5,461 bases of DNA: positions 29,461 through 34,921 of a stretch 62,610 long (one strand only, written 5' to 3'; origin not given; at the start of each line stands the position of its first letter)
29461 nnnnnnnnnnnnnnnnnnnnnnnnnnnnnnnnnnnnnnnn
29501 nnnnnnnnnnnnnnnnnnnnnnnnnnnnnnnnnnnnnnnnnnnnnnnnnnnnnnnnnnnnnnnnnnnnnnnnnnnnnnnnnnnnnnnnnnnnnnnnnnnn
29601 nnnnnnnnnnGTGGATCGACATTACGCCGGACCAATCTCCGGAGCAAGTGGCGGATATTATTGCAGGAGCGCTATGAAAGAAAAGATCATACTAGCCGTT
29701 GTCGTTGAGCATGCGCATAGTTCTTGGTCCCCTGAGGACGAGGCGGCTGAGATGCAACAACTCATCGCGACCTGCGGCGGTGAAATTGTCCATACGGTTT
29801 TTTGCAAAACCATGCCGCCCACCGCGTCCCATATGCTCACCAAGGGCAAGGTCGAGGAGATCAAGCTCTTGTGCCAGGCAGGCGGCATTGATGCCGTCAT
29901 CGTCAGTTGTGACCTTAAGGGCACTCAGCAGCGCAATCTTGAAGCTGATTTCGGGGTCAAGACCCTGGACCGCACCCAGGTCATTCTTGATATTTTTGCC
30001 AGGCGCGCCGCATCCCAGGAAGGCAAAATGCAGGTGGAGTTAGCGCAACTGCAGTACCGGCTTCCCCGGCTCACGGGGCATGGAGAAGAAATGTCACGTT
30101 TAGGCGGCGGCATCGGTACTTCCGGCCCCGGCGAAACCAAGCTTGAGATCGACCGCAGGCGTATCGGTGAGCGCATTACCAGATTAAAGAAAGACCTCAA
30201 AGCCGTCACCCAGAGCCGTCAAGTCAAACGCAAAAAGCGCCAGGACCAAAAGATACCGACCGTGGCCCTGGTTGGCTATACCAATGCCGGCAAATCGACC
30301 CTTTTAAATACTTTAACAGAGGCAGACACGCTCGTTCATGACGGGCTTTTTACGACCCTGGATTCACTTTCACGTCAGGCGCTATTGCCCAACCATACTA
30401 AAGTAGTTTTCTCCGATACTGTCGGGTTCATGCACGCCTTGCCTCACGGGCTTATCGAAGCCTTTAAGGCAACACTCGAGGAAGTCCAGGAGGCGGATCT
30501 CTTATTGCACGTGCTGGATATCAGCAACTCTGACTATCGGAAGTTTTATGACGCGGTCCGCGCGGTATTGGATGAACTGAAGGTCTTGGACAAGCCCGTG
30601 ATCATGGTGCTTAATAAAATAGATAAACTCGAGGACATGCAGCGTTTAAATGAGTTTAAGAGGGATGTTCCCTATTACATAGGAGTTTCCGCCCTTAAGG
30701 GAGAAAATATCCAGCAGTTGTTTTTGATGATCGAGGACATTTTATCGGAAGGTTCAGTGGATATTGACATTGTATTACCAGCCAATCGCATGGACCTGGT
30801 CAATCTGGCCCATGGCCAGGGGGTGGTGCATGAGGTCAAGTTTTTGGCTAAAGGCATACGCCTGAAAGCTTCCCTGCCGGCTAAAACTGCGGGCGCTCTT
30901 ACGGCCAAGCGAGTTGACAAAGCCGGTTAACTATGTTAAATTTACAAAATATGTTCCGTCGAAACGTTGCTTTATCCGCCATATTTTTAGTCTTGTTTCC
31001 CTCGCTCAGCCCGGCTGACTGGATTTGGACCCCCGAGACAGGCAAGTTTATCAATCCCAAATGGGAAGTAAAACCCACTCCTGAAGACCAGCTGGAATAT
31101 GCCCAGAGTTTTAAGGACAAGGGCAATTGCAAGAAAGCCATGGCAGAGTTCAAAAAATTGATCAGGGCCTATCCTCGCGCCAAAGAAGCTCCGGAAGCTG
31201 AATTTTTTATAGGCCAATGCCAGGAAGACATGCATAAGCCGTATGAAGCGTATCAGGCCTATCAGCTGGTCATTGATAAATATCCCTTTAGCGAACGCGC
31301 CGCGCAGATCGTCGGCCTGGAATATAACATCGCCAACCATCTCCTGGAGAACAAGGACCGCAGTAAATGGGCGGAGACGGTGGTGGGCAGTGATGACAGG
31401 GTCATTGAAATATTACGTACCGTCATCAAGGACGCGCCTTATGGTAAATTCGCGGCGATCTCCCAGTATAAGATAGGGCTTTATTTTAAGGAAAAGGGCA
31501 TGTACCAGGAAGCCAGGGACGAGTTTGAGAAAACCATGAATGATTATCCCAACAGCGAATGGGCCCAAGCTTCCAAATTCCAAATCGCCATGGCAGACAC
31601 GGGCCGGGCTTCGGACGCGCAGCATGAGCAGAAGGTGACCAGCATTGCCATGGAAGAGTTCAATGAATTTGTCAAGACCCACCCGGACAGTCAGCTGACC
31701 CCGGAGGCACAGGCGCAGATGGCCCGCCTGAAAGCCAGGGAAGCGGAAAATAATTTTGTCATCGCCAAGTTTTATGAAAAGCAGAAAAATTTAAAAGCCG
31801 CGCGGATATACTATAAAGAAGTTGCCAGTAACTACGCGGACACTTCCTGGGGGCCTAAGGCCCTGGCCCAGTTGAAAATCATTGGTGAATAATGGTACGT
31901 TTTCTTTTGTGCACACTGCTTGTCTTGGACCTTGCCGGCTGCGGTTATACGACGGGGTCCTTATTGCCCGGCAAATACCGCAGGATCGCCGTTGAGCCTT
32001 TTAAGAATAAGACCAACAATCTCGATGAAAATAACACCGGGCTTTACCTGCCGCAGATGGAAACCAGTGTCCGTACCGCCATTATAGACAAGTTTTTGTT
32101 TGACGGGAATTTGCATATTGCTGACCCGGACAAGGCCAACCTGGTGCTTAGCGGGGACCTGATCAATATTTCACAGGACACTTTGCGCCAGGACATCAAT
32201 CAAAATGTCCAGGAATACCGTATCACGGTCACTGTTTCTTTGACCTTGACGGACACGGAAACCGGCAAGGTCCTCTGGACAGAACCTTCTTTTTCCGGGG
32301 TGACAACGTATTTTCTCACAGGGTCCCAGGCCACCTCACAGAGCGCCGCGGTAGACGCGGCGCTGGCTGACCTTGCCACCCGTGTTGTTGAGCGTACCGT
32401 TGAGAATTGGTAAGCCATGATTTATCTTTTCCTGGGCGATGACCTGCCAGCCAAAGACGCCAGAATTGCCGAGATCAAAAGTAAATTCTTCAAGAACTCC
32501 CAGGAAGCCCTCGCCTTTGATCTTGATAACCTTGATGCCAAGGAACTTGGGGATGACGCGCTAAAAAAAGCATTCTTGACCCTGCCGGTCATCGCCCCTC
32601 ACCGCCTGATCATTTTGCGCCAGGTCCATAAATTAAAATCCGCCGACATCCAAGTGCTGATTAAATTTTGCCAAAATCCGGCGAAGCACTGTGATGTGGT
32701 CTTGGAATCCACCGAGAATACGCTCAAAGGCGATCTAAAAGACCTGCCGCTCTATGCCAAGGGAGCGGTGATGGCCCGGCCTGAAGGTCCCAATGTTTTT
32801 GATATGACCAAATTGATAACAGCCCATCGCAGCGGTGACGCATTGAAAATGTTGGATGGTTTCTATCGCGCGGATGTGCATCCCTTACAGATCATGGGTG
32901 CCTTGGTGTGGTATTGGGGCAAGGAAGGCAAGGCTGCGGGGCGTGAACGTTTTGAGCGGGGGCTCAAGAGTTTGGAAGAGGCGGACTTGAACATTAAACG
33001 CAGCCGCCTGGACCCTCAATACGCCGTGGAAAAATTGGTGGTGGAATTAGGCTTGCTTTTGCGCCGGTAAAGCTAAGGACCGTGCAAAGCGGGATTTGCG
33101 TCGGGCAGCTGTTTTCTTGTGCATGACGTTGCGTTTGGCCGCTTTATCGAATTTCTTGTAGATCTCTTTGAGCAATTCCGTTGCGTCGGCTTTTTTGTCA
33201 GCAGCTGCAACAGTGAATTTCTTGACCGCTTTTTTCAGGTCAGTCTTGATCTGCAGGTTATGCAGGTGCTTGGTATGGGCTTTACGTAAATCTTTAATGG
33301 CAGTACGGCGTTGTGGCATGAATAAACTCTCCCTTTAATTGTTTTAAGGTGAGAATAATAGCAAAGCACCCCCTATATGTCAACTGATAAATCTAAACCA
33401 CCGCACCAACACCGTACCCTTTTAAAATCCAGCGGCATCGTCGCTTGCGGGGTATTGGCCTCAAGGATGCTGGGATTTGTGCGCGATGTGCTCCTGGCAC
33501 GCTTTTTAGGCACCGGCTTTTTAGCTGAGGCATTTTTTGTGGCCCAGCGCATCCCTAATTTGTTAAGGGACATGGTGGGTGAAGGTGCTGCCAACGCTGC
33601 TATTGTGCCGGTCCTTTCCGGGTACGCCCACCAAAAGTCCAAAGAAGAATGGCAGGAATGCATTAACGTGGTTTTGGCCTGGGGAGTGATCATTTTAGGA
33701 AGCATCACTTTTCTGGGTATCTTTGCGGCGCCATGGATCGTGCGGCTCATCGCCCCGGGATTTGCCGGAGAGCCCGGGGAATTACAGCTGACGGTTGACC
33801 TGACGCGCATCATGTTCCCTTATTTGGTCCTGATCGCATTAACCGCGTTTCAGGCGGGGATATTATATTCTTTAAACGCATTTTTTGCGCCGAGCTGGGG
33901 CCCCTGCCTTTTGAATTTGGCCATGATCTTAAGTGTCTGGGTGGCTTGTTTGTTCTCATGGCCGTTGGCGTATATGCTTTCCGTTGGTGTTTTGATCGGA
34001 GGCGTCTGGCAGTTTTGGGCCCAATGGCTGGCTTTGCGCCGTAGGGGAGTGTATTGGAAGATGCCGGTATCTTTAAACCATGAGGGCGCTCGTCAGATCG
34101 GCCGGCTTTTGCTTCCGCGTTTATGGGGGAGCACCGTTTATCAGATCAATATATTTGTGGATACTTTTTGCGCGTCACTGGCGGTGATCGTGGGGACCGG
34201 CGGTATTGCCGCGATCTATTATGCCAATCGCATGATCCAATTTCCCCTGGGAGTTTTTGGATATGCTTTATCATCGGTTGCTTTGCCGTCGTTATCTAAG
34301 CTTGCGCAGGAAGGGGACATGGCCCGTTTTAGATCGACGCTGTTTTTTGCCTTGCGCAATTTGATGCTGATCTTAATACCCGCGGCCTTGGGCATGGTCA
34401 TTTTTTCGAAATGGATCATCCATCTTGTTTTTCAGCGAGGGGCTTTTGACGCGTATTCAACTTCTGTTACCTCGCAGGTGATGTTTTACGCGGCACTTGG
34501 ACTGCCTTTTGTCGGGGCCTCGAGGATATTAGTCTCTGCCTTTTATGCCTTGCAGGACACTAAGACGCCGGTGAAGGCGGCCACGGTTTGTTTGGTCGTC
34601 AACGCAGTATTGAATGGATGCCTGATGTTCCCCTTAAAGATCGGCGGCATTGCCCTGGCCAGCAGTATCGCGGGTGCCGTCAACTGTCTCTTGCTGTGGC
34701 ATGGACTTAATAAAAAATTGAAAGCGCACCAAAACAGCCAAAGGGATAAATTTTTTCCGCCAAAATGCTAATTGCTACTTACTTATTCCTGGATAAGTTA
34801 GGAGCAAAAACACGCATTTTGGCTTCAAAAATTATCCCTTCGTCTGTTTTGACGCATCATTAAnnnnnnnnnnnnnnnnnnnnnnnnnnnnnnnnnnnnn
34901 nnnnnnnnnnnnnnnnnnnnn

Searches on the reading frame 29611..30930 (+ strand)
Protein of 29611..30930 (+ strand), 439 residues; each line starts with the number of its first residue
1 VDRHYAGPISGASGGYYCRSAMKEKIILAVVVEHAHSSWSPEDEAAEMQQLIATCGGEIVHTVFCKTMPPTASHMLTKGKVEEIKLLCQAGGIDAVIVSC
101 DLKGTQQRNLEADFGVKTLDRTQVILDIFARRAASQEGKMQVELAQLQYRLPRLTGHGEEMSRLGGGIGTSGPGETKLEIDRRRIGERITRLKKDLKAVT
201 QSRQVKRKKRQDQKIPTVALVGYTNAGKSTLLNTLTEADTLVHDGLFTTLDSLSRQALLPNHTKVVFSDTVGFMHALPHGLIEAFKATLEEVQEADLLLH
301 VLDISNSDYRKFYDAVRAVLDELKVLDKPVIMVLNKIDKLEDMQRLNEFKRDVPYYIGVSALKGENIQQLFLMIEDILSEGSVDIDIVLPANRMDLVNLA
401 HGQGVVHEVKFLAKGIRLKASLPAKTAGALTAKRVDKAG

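Call 11: search_protein_families(library=pfam, proteins=[window:29611-30930:+], max_evalue=0.001)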
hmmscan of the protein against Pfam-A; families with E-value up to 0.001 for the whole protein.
window:29611-30930:+ (439 aa): 12 families
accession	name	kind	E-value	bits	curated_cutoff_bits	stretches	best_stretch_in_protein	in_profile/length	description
PF16360.10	GTP-bdg_M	-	2e-31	108.8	29.5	1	132-210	1-79/79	GTP-binding GTPase Middle Region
PF13167.11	GTP-bdg_N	-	7.2e-25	87.8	25.4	1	43-130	2-89/89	GTP-binding GTPase N-terminal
PF01926.29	MMR_HSR1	-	1.1e-21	77.5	21.9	1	217-336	1-113/113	50S ribosome-binding GTPase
PF02421.24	FeoB_N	-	1.5e-07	31.5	27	1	217-344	2-122/156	Ferrous iron transport protein B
PF00009.33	GTP_EFTU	-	4.1e-06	26.9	26.5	0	292-378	90-186/188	Elongation factor Tu GTP binding domain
PF19275.4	HflX_C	-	9.1e-06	26.1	26.4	1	356-427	12-84/102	HflX C-terminal domain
PF03193.22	RsgA_GTPase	-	5.8e-05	23.4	30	0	212-240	103-131/174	RsgA GTPase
PF00350.29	Dynamin_N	-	9e-05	23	27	0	218-249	1-32/168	Dynamin family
PF13191.12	AAA_16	-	0.00011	23.1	32.6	1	210-344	20-148/167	AAA ATPase domain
PF02492.25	cobW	-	0.00037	20.6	20.7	0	247-352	71-168/180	CobW/HypB/UreG, nucleotide-binding domain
PF16897.10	MMR_HSR1_Xtn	-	0.00044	20.6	35.2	0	328-374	56-100/106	C-terminal region of MMR_HSR1 domain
PF00503.26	G-alpha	-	0.00084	19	48.8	0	201-280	7-75/333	G-protein alpha subunit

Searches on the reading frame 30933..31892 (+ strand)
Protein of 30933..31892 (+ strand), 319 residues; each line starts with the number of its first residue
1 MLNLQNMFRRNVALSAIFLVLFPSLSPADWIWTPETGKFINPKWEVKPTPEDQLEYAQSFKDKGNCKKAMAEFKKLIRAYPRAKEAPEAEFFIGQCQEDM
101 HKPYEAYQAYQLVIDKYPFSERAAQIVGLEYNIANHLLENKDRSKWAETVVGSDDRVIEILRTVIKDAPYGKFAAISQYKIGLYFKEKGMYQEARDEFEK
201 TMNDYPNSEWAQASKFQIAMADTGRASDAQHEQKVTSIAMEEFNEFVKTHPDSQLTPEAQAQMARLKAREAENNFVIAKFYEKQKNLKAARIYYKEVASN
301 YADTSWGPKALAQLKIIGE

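Call 11: search_protein_families(library=pfam, proteins=[window:30933-31892:+], max_evalue=0.001)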
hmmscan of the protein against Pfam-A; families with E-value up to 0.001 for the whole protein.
window:30933-31892:+ (319 aa): 9 families
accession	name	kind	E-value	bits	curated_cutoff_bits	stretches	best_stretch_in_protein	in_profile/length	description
PF13525.12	YfiO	-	3.5e-20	73.1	25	1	227-314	97-184/203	Outer membrane lipoprotein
PF13174.12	TPR_6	-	4.1e-18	65.2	26.3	1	178-208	3-33/33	Tetratricopeptide repeat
PF13428.12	TPR_14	-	6e-10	39.3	23.5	0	50-85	1-36/44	Tetratricopeptide repeat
PF13512.12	TPR_18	-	1.3e-07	32.4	21.9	0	56-90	108-142/145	Tetratricopeptide repeat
PF07719.23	TPR_2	-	1.3e-06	28.5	27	0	178-207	4-33/34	Tetratricopeptide repeat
PF13432.12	TPR_16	-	4.4e-05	24.3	32.7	0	57-120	4-64/65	Tetratricopeptide repeat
PF22121.2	MtxA_C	-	0.00021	21.9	27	0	261-300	9-48/81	Magnetotaxis protein MtxA, C-terminal domain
PF13181.12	TPR_8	-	0.00023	21.5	25.7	0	272-299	2-29/34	Tetratricopeptide repeat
PF14559.12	TPR_19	-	0.00061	20.5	25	0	187-230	3-45/68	Tetratricopeptide repeat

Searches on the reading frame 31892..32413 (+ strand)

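Call 11: search_protein_families(library=pfam, proteins=[window:31892-32413:+], max_evalue=0.001)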
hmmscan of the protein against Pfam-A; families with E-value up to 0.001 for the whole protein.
window:31892-32413:+ (173 aa): 1 family
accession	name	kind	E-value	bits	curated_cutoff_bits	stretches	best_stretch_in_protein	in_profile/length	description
PF04390.17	LptE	-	9.9e-14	52.5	23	1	29-168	1-117/118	Lipopolysaccharide-assembly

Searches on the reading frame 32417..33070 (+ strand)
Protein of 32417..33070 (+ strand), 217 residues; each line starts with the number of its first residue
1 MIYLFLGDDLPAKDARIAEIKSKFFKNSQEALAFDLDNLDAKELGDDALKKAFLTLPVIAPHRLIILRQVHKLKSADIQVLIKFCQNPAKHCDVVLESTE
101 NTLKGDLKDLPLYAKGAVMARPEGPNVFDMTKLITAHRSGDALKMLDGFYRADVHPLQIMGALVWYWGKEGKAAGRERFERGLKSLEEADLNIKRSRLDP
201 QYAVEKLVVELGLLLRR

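Call 11: search_protein_families(library=pfam, proteins=[window:32417-33070:+], max_evalue=0.001)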
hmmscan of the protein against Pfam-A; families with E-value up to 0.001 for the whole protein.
window:32417-33070:+ (217 aa): 2 families
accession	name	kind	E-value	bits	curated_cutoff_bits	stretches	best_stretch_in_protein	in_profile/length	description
PF21694.2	DNA_pol3_delta_C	-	2.7e-07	31.1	27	0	171-210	81-120/121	DNA polymerase III delta subunit, C-terminal domain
PF06144.19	DNA_pol3_delta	-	0.00011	22.7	21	1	3-106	1-107/124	DNA polymerase III, delta subunit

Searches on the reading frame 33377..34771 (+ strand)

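Call 11: search_protein_families(library=pfam, proteins=[window:33377-34771:+], max_evalue=0.001)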
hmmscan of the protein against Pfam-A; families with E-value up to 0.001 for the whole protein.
window:33377-34771:+ (464 aa): 3 families
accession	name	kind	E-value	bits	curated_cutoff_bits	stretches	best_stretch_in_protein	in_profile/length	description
PF03023.19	MurJ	-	1.5e-108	363.8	27.4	1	40-453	1-408/451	Lipid II flippase MurJ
PF01554.23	MatE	-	3.6e-06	27.2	24.9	1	263-413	14-159/161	MatE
PF13440.11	Polysacc_synt_3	-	4.4e-05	23.3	23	1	182-352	117-284/293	Polysaccharide biosynthesis protein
